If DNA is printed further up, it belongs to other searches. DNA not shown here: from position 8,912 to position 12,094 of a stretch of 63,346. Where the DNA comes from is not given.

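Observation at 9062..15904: Beta-first, gamma-less operon with two overlapping alpha genes of different FS0 classes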

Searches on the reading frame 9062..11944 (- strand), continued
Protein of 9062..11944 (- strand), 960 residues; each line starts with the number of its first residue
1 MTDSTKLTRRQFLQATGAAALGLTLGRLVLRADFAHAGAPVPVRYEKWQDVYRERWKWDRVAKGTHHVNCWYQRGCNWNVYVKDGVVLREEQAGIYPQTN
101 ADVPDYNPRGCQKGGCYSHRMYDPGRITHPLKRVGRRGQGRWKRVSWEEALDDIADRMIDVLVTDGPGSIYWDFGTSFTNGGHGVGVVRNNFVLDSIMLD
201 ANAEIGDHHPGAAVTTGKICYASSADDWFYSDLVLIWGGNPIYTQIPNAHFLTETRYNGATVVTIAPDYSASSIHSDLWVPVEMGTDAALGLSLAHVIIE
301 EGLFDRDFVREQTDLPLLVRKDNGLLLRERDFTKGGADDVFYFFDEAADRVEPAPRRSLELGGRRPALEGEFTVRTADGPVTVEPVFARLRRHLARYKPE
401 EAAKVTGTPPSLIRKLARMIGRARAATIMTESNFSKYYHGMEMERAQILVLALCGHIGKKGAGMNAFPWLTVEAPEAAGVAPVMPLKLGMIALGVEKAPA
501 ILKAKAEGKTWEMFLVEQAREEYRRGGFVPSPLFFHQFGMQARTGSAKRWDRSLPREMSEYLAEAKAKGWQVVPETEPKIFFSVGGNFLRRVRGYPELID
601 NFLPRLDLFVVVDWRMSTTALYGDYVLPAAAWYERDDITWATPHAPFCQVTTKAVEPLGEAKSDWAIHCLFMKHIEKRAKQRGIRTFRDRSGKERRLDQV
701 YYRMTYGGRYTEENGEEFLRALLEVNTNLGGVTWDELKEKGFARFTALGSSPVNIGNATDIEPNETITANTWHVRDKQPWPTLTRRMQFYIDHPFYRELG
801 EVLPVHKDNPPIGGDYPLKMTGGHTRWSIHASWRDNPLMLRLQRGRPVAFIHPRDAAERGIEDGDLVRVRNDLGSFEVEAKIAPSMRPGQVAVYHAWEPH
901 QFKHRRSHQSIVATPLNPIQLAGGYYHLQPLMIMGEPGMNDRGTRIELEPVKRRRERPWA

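Call 30: find_homologous_proteins(query=window:9062-11944:-, max_evalue=1e-50)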
Query window:9062-11944:- (960 aa): 3171 proteins with E <= 1e-50 among 8000 candidates; the best 120 are listed.
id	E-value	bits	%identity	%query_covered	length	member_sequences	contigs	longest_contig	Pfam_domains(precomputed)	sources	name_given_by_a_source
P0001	0.0e+0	2280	100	100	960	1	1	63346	PF00384.28,PF01568.28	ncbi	-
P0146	0.0e+0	1917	83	99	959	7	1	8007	PF00384.28,PF01568.28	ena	-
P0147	0.0e+0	1612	70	98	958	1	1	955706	PF00384.28,PF01568.28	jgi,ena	-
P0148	0.0e+0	1596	70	99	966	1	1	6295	PF00384.28,PF01568.28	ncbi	-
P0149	0.0e+0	1576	69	98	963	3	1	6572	PF00384.28,PF01568.28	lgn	-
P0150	0.0e+0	1541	68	99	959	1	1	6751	PF00384.28,PF01568.28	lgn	-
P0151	0.0e+0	1531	66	98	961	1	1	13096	PF00384.28,PF01568.28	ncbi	-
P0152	0.0e+0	1522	68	95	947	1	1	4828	PF00384.28,PF01568.28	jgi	-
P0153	0.0e+0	1513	67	98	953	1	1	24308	PF00384.28,PF01568.28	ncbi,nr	ncbi:MAG: molybdopterin-dependent oxidoreductase [Deltaproteobacteria bacterium]|nr:molybdopterin-de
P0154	0.0e+0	1510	66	99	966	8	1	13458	PF00384.28,PF01568.28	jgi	jgi:DMSO reductase family type II enzyme molybdopterin subunit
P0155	0.0e+0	1509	66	99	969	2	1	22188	PF00384.28,PF01568.28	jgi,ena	-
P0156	0.0e+0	1495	64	99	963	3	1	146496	PF00384.28,PF01568.28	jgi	jgi:DMSO reductase family type II enzyme molybdopterin subunit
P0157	0.0e+0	1491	65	98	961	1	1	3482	PF00384.28,PF01568.28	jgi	jgi:DMSO reductase family type II enzyme molybdopterin subunit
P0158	0.0e+0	1490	66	98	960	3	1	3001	PF00384.28,PF01568.28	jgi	jgi:DMSO reductase family type II enzyme molybdopterin subunit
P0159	0.0e+0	1486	66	98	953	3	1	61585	PF00384.28,PF01568.28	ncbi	-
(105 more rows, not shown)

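Call 38: find_encoding_contigs(protein=P0005, flank=10000, max_places=3)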
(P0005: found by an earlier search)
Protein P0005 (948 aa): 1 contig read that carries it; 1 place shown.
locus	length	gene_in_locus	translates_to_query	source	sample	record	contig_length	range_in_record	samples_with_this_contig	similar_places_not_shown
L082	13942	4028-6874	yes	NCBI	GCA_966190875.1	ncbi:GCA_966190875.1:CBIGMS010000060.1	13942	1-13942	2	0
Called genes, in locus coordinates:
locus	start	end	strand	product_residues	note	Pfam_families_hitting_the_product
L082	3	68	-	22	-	?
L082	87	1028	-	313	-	PF23213:, PF23212:DUF7064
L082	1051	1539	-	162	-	-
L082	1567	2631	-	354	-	PF01636:APH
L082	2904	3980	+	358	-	PF13187:Fer4_9 (faint), PF00037:Fer4 (faint), PF12797:Fer4_2 (faint), PF12837:Fer4_6 (faint), PF13237:Fer4_10 (weak), PF13247:Fer4_11, PF12838:Fer4_7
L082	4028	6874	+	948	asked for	PF00384:Molybdopterin, PF01568:Molydop_binding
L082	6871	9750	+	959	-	PF00384:Molybdopterin, PF01568:Molydop_binding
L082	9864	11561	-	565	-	PF14537:Cytochrom_c3_2 (faint), PF14522:Cytochrome_C7 (faint), PF09699:Paired_CXXCH_1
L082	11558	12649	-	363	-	PF01436:NHL (faint), PF08450:SGL, PF25021:TEN_NHL (faint), PF17170:DUF5128 (weak)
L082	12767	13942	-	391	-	?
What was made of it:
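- Checked: The Tat motif TRRQFL follows it directly, and the orthologue in L082 is called the same way (call 38).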

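Call 39: find_encoding_contigs(protein=P0146, flank=10000, max_places=3)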
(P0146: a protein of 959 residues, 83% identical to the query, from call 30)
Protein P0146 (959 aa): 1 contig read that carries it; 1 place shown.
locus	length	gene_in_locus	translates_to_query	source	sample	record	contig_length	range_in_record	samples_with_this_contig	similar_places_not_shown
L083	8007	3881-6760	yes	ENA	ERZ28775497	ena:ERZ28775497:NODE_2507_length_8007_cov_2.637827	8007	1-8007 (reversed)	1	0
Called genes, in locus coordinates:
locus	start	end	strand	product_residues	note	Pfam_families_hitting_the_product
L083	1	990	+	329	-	?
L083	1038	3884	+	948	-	PF00384:Molybdopterin, PF01568:Molydop_binding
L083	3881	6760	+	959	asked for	PF00384:Molybdopterin, PF01568:Molydop_binding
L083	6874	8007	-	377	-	?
